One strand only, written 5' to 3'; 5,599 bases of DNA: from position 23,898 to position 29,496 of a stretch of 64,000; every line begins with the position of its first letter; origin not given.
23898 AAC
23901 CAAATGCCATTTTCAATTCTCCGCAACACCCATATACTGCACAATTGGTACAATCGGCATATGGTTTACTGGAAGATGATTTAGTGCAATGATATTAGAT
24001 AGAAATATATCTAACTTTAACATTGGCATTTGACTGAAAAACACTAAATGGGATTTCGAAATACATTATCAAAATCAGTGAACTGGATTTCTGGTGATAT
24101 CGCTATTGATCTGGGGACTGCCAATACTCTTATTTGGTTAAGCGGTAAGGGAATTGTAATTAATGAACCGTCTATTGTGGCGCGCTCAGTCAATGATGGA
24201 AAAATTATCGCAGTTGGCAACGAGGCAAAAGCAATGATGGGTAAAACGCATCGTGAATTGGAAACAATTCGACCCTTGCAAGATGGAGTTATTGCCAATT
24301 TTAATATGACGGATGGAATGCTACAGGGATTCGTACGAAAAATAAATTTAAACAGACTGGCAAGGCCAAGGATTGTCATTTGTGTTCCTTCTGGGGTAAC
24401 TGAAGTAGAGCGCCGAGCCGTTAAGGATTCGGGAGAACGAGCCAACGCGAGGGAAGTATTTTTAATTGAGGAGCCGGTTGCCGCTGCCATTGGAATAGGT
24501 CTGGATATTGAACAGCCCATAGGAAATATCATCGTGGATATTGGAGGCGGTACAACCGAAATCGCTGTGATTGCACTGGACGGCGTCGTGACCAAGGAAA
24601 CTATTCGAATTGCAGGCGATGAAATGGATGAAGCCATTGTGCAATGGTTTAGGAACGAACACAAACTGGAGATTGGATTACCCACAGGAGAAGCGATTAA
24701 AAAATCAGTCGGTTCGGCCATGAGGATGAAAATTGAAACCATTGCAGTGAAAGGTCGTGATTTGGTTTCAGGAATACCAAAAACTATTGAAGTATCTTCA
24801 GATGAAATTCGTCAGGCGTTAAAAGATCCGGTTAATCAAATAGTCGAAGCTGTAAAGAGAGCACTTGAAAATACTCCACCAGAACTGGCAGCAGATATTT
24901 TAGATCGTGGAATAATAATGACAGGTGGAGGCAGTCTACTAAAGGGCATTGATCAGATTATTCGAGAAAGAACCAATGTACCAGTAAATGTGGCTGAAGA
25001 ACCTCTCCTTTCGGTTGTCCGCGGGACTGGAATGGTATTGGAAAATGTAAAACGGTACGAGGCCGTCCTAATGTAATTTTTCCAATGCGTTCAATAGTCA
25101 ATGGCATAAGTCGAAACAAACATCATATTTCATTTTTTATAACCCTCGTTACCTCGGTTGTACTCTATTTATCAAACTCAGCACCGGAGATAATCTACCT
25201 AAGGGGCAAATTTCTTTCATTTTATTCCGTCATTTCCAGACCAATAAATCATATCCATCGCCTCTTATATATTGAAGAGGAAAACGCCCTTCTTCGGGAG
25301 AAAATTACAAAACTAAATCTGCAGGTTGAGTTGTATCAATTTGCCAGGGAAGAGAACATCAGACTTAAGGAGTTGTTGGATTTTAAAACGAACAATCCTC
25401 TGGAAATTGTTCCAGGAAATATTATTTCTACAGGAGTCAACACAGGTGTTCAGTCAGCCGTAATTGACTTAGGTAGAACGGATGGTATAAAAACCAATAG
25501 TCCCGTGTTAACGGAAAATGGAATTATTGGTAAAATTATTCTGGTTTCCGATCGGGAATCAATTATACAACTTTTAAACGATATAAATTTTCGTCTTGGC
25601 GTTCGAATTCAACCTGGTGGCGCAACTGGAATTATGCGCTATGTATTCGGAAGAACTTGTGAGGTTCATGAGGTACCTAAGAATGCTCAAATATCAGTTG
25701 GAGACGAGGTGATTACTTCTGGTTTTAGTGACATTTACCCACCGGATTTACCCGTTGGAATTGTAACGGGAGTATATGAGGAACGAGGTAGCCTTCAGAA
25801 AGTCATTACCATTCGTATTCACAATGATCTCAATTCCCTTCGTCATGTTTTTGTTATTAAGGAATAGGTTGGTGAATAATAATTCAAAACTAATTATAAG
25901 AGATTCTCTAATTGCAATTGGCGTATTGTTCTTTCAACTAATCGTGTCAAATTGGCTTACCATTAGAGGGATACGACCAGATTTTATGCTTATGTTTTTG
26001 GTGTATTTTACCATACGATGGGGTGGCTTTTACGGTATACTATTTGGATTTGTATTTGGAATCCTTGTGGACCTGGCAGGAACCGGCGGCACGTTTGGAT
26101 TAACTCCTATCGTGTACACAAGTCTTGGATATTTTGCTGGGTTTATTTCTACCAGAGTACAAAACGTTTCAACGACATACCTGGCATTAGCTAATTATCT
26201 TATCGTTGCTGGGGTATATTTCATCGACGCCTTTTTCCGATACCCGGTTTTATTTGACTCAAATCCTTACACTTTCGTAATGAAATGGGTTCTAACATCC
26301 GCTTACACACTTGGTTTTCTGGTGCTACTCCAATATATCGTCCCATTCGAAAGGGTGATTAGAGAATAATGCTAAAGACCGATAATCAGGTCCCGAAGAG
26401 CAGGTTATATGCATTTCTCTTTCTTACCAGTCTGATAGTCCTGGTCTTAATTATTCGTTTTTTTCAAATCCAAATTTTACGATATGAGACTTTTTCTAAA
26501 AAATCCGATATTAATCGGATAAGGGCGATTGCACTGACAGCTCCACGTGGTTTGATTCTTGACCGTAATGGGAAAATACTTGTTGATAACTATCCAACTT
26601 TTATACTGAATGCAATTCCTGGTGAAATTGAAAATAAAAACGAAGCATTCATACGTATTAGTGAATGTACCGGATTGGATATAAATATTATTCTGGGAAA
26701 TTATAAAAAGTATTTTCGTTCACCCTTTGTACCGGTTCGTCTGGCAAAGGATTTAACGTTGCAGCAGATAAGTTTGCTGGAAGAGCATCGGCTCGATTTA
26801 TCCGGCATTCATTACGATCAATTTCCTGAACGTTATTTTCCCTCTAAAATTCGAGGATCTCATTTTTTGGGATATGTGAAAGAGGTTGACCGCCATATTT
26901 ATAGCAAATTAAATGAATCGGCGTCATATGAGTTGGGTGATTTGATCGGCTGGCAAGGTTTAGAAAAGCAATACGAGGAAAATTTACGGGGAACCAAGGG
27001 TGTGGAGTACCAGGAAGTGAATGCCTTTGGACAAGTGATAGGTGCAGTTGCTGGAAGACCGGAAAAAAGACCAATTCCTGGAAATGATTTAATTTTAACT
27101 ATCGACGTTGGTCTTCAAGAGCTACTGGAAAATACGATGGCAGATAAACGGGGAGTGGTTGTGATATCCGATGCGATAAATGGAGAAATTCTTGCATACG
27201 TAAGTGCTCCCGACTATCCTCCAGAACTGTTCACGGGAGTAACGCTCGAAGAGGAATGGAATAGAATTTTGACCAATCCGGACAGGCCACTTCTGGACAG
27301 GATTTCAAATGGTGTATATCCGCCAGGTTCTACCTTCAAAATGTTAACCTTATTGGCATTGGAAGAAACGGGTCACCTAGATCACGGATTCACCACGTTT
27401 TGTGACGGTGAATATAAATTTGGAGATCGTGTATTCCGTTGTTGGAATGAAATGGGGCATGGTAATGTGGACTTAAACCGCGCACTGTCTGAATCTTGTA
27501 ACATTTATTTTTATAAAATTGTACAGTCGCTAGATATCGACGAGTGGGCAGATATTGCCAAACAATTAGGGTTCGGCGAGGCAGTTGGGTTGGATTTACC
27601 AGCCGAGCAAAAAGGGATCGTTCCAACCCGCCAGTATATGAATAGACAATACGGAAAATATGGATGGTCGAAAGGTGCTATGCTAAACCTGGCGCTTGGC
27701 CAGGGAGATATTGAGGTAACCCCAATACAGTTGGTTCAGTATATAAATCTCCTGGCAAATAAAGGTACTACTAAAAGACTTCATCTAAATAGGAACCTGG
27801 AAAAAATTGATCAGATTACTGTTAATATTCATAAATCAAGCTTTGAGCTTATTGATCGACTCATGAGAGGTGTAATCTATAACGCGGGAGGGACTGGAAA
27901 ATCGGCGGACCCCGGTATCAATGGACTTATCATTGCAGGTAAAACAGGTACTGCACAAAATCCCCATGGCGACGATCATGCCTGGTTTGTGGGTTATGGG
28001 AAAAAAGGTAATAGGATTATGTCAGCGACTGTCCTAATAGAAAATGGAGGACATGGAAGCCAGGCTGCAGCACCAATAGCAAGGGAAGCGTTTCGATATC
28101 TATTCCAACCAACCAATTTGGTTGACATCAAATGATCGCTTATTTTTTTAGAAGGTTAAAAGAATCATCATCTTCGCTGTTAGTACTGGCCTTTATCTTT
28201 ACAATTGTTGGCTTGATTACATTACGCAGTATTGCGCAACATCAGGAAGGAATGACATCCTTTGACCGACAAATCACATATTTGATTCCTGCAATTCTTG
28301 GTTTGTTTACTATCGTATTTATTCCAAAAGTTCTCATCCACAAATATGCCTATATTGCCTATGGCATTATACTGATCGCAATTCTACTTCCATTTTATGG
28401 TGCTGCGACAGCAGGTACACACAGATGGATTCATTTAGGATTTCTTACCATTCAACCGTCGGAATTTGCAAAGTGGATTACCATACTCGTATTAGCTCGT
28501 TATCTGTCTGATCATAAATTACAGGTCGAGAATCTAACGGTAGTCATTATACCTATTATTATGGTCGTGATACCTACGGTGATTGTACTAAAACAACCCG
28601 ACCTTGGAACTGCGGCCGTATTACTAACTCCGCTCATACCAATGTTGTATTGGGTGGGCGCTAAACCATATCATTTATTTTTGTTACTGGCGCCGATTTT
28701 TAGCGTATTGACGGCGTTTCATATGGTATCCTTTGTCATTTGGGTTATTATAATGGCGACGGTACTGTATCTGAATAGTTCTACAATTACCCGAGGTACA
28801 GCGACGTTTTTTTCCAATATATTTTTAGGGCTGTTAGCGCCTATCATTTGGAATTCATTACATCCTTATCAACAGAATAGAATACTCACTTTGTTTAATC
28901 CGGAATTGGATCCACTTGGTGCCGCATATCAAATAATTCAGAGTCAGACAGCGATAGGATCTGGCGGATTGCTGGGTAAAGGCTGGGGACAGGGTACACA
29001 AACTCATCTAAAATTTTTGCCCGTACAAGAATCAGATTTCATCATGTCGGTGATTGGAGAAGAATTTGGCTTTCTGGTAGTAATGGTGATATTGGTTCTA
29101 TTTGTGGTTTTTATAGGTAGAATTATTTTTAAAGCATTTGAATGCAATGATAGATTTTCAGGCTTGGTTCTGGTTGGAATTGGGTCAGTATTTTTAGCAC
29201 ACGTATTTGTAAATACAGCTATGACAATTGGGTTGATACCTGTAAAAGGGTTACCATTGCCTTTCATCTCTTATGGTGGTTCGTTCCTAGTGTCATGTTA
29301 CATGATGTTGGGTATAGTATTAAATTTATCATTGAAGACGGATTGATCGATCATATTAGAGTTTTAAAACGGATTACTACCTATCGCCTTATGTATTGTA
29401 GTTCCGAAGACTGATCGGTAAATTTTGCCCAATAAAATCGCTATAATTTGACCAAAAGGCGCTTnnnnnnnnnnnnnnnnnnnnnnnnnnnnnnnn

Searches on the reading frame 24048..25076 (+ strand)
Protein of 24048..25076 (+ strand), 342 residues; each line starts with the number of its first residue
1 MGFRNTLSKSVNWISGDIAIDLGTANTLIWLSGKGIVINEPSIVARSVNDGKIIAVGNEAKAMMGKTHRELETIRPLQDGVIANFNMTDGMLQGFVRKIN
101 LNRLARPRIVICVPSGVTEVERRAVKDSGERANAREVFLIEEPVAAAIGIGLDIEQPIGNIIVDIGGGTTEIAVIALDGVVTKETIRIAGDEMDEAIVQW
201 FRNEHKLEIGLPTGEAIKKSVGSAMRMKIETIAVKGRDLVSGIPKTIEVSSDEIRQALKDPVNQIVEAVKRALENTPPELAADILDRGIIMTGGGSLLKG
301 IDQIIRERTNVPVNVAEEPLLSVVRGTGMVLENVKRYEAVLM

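Call 41: search_protein_families(library=pfam, proteins=[window:24048-25076:+], max_evalue=0.00001)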
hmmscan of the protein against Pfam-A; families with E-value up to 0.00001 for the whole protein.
window:24048-25076:+ (342 aa): 4 families
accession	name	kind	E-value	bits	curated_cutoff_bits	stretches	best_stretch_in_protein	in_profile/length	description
PF06723.19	MreB_Mbl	-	3.1e-133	444.1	27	1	16-337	2-325/327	MreB/Mbl protein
PF00012.26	HSP70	-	4e-15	55.5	20.6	1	109-311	136-352/599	Hsp70 protein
PF00022.25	Actin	-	5.5e-11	42.1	27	1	41-208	31-193/410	Actin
PF14450.12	FtsA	-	8.4e-10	39.5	31.8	1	162-318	2-112/127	Cell division protein FtsA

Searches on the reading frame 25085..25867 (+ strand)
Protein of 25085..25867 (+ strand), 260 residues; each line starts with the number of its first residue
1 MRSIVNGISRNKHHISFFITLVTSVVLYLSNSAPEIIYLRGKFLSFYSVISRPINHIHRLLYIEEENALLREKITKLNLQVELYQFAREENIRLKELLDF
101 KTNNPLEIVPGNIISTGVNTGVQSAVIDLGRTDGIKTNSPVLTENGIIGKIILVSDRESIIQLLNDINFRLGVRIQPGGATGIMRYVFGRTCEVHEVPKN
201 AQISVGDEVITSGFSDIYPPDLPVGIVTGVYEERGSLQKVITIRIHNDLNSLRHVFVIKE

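Call 41: search_protein_families(library=pfam, proteins=[window:25085-25867:+], max_evalue=0.00001)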
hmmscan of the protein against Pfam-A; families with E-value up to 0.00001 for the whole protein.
window:25085-25867:+ (260 aa): 1 family
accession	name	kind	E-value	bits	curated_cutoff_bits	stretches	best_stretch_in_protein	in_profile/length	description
PF04085.20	MreC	-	1.9e-35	122.3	28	1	113-259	1-147/147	Rod shape-determining protein MreC, barrel core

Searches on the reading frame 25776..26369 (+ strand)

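Call 41: search_protein_families(library=pfam, proteins=[window:25776-26369:+], max_evalue=0.00001)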
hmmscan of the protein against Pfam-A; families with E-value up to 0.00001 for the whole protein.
window:25776-26369:+ (197 aa): 1 family
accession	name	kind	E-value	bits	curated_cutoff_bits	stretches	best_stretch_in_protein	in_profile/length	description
PF04093.17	MreD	-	9.5e-08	32.7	24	1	51-156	18-122/158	rod shape-determining protein MreD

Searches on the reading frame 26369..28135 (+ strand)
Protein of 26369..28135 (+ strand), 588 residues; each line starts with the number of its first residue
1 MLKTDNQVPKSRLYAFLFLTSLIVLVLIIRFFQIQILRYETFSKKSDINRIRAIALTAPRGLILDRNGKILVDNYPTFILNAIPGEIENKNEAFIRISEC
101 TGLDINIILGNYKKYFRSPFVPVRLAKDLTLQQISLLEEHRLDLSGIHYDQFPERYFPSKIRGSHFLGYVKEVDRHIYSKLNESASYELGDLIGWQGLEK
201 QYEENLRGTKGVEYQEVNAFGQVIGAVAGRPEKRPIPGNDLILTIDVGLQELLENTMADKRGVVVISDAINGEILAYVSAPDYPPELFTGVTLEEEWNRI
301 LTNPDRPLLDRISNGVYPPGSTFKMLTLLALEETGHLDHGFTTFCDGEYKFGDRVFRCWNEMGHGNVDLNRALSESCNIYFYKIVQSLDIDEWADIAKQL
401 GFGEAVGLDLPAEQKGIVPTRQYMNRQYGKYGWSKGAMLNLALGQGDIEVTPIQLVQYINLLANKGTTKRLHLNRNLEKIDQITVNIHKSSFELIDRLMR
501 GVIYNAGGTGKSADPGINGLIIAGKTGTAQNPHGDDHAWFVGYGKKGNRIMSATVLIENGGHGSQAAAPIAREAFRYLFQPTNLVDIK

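Call 41: search_protein_families(library=pfam, proteins=[window:26369-28135:+], max_evalue=0.00001)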
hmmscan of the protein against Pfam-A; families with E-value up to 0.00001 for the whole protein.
window:26369-28135:+ (588 aa): 2 families
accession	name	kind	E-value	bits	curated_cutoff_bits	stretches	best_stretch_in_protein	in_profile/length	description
PF00905.27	Transpeptidase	-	1.4e-56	192.4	22.1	1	262-574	1-297/299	Penicillin binding protein transpeptidase domain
PF03717.20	PBP_dimer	-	1.7e-36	126.8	24.4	1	57-225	3-177/180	Penicillin-binding Protein dimerisation domain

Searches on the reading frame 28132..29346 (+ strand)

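Call 41: search_protein_families(library=pfam, proteins=[window:28132-29346:+], max_evalue=0.00001)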
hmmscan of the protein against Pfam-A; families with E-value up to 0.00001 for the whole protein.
window:28132-29346:+ (404 aa): 1 family
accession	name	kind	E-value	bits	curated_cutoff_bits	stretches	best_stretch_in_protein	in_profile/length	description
PF01098.24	FTSW_RODA_SPOVE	-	1.7e-83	281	26.4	2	202-402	158-353/356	Cell cycle protein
